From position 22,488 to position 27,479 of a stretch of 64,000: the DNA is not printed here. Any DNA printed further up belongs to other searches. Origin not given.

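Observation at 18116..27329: Single tightly coupled operon joining Type ISP R-M, Pif1-like helicase, GmrSD-like enzyme and a PD-(D/E)XK+DUF2779 nuclease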

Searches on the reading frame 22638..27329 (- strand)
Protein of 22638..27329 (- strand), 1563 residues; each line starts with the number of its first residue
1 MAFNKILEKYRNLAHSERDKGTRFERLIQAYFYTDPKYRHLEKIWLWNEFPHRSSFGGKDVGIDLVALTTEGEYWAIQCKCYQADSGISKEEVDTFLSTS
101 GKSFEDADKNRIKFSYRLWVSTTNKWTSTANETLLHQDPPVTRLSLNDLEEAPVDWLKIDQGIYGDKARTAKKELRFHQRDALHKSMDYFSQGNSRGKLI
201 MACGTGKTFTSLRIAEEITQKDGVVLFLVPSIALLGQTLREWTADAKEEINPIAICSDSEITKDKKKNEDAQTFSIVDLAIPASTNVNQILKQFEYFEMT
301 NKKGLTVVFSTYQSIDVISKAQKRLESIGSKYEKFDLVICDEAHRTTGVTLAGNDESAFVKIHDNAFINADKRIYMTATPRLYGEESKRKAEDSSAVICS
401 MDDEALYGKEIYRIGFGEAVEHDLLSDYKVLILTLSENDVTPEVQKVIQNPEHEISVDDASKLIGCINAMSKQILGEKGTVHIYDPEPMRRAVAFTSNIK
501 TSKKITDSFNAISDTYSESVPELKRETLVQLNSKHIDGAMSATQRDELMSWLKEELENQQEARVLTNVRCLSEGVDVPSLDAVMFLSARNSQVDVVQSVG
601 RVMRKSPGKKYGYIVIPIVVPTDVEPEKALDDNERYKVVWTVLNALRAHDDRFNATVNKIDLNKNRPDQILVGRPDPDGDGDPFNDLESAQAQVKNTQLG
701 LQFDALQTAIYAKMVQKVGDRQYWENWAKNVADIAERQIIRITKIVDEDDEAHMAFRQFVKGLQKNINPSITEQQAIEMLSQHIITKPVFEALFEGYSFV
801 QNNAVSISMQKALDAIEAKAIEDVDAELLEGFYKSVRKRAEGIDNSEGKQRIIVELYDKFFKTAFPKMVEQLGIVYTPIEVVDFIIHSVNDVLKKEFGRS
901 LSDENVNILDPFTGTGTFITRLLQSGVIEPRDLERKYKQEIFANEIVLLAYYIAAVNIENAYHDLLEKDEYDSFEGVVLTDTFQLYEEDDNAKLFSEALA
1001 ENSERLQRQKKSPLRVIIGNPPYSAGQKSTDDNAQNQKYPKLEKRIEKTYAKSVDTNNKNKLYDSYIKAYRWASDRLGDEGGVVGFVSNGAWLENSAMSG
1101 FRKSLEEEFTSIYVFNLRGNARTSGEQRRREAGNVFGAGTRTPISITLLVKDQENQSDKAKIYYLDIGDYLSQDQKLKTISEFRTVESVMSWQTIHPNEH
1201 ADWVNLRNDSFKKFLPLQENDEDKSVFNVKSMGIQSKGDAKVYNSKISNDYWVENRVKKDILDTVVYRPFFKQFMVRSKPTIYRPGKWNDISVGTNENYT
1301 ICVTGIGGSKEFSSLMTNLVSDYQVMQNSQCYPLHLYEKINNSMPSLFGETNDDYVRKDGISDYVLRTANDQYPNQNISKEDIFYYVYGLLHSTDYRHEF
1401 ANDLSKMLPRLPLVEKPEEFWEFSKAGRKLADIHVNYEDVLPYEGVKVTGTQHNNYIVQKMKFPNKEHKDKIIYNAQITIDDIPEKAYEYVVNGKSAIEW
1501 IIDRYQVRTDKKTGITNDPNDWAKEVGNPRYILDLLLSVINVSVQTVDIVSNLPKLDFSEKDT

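Call 3: search_protein_families(library=pfam, proteins=[window:22638-27329:-], max_evalue=0.01)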
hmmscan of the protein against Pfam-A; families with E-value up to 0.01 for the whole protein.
window:22638-27329:- (1563 aa): 11 families
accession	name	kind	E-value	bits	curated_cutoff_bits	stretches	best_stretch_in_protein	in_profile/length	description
PF18135.7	Type_ISP_C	-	1.9e-84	284.1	25.9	1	1254-1535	69-342/342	Type ISP C-terminal specificity domain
PF22240.1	ISP_coupler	-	2.5e-47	160.9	27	1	723-848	1-126/126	Type ISP restriction-modification enzyme, coupler domain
PF13156.12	Mrr_cat_2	-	6e-43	146.2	22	1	34-162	2-123/127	Restriction endonuclease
PF04851.21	ResIII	-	2.1e-26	93.2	22.5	1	173-381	2-163/164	Type III restriction enzyme, res subunit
PF00271.37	Helicase_C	-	4.8e-10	40.1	23.5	1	523-605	34-109/110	Helicase conserved C-terminal domain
PF00270.35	DEAD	-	1e-07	32.3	26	1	199-380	19-160/167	DEAD/DEAH box helicase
PF02384.22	N6_Mtase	-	6.4e-07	29.4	20.4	1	853-1040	6-151/311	N-6 DNA Methylase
PF07669.17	Eco57I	-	1.1e-06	29.3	25.3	1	986-1110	50-158/171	Eco57I restriction-modification methylase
PF09848.15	SLFN-g3_helicase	-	0.00063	19.6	24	0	203-348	10-93/354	Schlafen group 3, DNA/RNA helicase domain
PF04471.18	Mrr_cat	-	0.0023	18.5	21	1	55-100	28-73/115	Restriction endonuclease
PF01170.24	UPF0020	-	0.0086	16.2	22.3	0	905-1052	29-158/197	RMKL-like, methyltransferase domain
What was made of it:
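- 22638..27329 (-): Type ISP restriction-modification enzyme (LlaGI/LlaBIII type), 1563 aa. Pfam Mrr_cat_2, ResIII, Helicase_C, ISP_coupler, N6_Mtase, Type_ISP_C (call 3).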

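Call 4: search_protein_families(library=padloc, proteins=[window:22638-27329:-], max_evalue=0.01)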
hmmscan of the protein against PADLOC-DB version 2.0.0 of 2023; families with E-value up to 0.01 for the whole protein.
window:22638-27329:- (1563 aa): 17 families
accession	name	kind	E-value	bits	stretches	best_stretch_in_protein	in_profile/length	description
PDLC03597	REase_MTase_IIG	-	0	2140.3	2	1-1245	3-1262/1646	Type IIG restriction enzyme-methyltransferase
PDLC03051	REase_MTase_I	-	0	1392.8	2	16-1250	29-1247/1591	Type I restriction enzyme-methyltransferase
PDLC03621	REase_MTase_IIG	-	7.7e-109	363.2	2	740-1221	171-649/1024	Type IIG restriction enzyme-methyltransferase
PDLC03610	REase_MTase_IIG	-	3.1e-48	162.6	3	849-1026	290-486/1096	Type IIG restriction enzyme-methyltransferase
PDLC03631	REase_MTase_IIG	-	5.7e-42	141.7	2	853-1209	290-664/1086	Type IIG restriction enzyme-methyltransferase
PDLC02707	PbeA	-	1.9e-33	114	1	90-628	169-640/672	PbeA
PDLC04134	mad2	-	5.6e-29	99.3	1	727-1176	118-468/492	mads_2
PDLC02704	PbeA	-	1.6e-25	87.7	1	91-625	167-649/682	PbeA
PDLC02706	PbeA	-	1.4e-20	71.5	2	480-630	549-683/722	PbeA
PDLC03049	REase_I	-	1.7e-12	44.2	1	161-433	157-361/807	Type I restriction enzyme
PDLC02705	PbeA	-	3.2e-11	40.1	2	537-617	557-636/691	PbeA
PDLC02703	PbeA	-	3.7e-10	37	2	564-621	558-616/626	PbeA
PDLC01763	Cas3b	-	1.3e-07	28.7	1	195-244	264-315/762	-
PDLC03852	LmuA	-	0.00035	18.7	1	19-139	18-125/336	-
PDLC03659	mREase_IV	-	0.0016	14.4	0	561-609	509-557/945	Type IV methyl-directed restriction enzyme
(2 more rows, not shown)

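Call 5: search_protein_families(library=ncbifam, proteins=[window:22638-27329:-], max_evalue=0.01)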
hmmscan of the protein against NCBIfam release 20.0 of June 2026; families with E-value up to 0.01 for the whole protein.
window:22638-27329:- (1563 aa): 8 families
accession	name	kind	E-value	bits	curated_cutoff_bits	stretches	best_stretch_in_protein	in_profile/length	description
TIGR04095.1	dnd_restrict_1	equivalog_domain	6.4e-25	88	600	1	175-628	9-406/451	DNA phosphorothioation system restriction enzyme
NF046051.1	restrict_EcoAI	equivalog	1.3e-19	70.1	550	1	170-613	153-524/768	EcoAI/FtnUII family type I restriction enzme subunit R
TIGR02987.1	met_A_Alw26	exception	1.4e-10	40.5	353.5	1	872-1108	3-216/523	Alw26I/Eco31I/Esp3I family type II restriction adenine-specific DNA-methyltransferase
NF053632.1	heli_RadD_YejH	equivalog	9e-10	37.4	720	1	331-615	105-352/573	DNA repair helicase RadD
NF010337.0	PRK13766.1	equivalog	1.5e-08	33.2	610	1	488-609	365-472/781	Hef nuclease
NF045503.1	repair_heli_XPB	equivalog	0.00018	20.2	610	1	170-243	179-249/548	DNA repair helicase XPB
TIGR03117.2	cas_csf4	equivalog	0.0013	16.9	400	1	202-249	155-203/800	type IV CRISPR-associated DEAD/DEAH-box helicase Csf4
TIGR00024.1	SbcD_rel_arch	hypoth_equivalog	0.0067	16.2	115.2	0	782-825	168-211/224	putative phosphoesterase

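Call 52: search_solved_structures(query=window:22638-27329:-, max_evalue=0.00001)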
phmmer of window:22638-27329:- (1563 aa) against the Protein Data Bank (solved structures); distinct sequences matched with E-value up to 0.00001: 3.
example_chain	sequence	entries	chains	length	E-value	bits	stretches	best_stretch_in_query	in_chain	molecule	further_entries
4xqk_A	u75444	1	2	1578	0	1228.9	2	8-1239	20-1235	LlaBIII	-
5ffj_A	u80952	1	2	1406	0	1198.4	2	172-1248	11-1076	Endonuclease and methylase LlaGI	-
7lo5_A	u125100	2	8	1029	3.8e-124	418.9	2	758-1267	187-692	Site-specific DNA-methyltransferase (adenine-specific)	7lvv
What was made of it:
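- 22638..27329 (-): 1229 bits to LlaBIII 4XQK and 1198 bits to LlaGI 5FFJ (call 52).
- On Type ISP restriction-modification enzymes: Full-length matches to LlaBIII and LlaGI structures (call 52).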

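Call 85: search_dna_similar(query=window:22638-27329:-, collection=plasmids, mode=protein, max_rows=12, max_evalue=1e-50)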
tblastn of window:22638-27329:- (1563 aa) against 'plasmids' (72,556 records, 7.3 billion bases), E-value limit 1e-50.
Records with a match: 219; places in all: 237; records where one place covers at least 80% of the query: 132.
Best place of each record, by identity: <60% 219.
By first word of the organism name: Lactococcus 47; Rhodococcus 24; Klebsiella 14; Escherichia 11; Pseudomonas 9; Phaeobacter 7; Leuconostoc 6; Burkholderia 4; Listeria 4; Curtobacterium 4; and 61 more.
By predicted mobility (MOB-suite, as given by PLSDB): mobilizable 100; non-mobilizable 72; conjugative 47.
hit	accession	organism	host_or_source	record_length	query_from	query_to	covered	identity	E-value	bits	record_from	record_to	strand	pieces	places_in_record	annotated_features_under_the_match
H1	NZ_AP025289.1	Treponema saccharophilum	-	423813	3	1558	100%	51.5%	0e+0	1622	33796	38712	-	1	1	type ISP restriction/modification enzyme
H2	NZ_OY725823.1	Parabacteroides distasonis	-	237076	1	1556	100%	51.1%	0e+0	1625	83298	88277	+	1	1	type ISP restriction/modification enzyme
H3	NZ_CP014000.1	Picosynechococcus sp. PCC 73109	cell culture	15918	6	1557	98%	50.8%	0e+0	1524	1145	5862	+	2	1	none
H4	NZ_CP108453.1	[Kitasatospora] papulosa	-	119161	6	1560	98%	48.2%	0e+0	1422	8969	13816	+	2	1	type ISP restriction/modification enzyme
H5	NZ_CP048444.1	Burkholderia multivorans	Homo sapiens,sputum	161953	6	1556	94%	49.2%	0e+0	1380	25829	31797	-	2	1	type ISP restriction/modification enzyme (x2) | IS5-like element ISBmu23 family transposase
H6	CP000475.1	Paenarthrobacter aurescens TC1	-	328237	3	1559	100%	46.3%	0e+0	1382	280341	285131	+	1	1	putative Helicase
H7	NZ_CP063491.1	Escherichia coli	Gallus gallus,chicken stool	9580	2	1557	100%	46.1%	0e+0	1419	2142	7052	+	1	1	type ISP restriction/modification enzyme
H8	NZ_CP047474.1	Escherichia coli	pig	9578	2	1557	100%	46.1%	0e+0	1415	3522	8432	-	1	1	type ISP restriction/modification enzyme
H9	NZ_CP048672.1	Acinetobacter sp. YH12138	Pig,feces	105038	2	1558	100%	46.0%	0e+0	1429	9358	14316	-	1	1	type ISP restriction/modification enzyme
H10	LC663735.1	uncultured bacterium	-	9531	2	1557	100%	46.0%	0e+0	1408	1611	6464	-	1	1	DEAD/DEAH box helicase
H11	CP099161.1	Escherichia coli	culture,Pooled sediment sample ...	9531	2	1557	100%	46.0%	0e+0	1391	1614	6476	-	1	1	DEAD/DEAH box helicase family protein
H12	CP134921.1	Escherichia coli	Homo sapiens,blood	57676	2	1557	100%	45.9%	0e+0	1390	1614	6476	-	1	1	type ISP restriction/modification enzyme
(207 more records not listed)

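Call 87: get_annotated_region(hit=H1, flank=6000)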
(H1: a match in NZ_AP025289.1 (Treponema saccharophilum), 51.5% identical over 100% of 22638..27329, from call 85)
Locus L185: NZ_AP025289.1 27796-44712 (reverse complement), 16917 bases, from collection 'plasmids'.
description: Treponema saccharophilum strain JCM 32279 plasmid pTS1, complete sequence
organism: Treponema saccharophilum (NCBI taxid 165)
taxonomy: Bacteria; Spirochaetota; Spirochaetia; Spirochaetales; Treponemataceae; Treponema; Treponema saccharophilum
host: -; source: -; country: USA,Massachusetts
typing (MOB-suite, as given by PLSDB): non-mobilizable
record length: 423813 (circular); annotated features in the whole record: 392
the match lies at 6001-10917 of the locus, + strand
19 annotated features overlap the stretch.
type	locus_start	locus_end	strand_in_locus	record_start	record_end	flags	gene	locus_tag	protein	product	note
CDS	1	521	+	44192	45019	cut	-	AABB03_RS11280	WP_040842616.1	adenosylcobinamide-GDP ribazoletransferase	GO:0009236 - cobalamin biosynthetic process [Evidence IEA]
CDS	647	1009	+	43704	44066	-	-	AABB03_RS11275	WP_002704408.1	EamA family transporter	-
CDS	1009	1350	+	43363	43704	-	-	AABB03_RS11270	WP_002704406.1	EamA family transporter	-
CDS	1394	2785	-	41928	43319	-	-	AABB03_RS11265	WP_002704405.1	DUF3943 domain-containing protein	-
CDS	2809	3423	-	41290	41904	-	-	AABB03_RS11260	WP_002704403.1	HD domain-containing protein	-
CDS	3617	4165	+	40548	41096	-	-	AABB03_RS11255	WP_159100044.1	DUF2326 domain-containing protein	-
CDS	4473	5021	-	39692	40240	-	-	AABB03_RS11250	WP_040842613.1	RNA 2'-phosphotransferase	-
CDS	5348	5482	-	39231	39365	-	-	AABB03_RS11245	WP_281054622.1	hypothetical protein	-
CDS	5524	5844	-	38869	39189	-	-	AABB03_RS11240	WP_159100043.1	helix-turn-helix transcriptional regulator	-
CDS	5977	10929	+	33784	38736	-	-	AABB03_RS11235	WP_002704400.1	type ISP restriction/modification enzyme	-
CDS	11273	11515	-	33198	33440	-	-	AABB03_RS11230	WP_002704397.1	hypothetical protein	-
CDS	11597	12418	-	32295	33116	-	-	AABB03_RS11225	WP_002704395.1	TIM barrel protein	-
CDS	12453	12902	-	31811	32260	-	-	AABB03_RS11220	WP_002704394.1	C-GCAxxG-C-C family protein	-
CDS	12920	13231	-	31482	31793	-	-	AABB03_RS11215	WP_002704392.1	metalloregulator ArsR/SmtB family transcription factor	GO:0006355 - regulation of DNA-templated transcription [Evidence IEA]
CDS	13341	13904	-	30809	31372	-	-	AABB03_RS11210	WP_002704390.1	TetR-like C-terminal domain-containing protein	-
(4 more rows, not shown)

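Call 88: get_annotated_region(hit=H2, flank=6000)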
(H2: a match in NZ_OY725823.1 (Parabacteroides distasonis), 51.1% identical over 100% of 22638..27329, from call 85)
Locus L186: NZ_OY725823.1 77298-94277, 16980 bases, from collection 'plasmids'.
description: Parabacteroides distasonis strain Parabacteroides distasonis TSDC17.2-1.1 plasmid 78, complete sequence
organism: Parabacteroides distasonis (NCBI taxid 823)
taxonomy: Bacteria; Bacteroidota; Bacteroidia; Bacteroidales; Tannerellaceae; Parabacteroides; Parabacteroides distasonis
host: -; source: -; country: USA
typing (MOB-suite, as given by PLSDB): non-mobilizable
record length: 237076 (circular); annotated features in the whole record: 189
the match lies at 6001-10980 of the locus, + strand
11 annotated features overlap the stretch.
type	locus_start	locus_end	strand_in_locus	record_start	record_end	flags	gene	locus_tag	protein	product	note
CDS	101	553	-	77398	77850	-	-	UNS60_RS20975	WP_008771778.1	copper resistance protein NlpE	-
CDS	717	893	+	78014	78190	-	-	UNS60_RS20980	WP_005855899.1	DUF4250 domain-containing protein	-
CDS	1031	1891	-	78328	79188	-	-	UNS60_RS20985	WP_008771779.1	nitroreductase family protein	-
CDS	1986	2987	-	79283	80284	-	-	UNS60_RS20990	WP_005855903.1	GGGtGRT protein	-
CDS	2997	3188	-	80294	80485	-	-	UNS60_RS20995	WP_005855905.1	hypothetical protein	-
CDS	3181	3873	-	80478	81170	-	-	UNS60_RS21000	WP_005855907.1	nitrogen-fixing protein NifU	-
CDS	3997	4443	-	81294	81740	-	-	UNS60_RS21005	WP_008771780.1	OsmC family protein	-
CDS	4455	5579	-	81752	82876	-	-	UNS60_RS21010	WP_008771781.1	TlpA disulfide reductase family protein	-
CDS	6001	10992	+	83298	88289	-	-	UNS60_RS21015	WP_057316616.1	type ISP restriction/modification enzyme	-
CDS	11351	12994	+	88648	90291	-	-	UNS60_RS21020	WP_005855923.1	diphosphate--fructose-6-phosphate 1-phosphotransferase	GO:0006096 - glycolytic process [Evidence IEA]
CDS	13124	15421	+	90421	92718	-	-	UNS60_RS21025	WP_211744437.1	beta-galactosidase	-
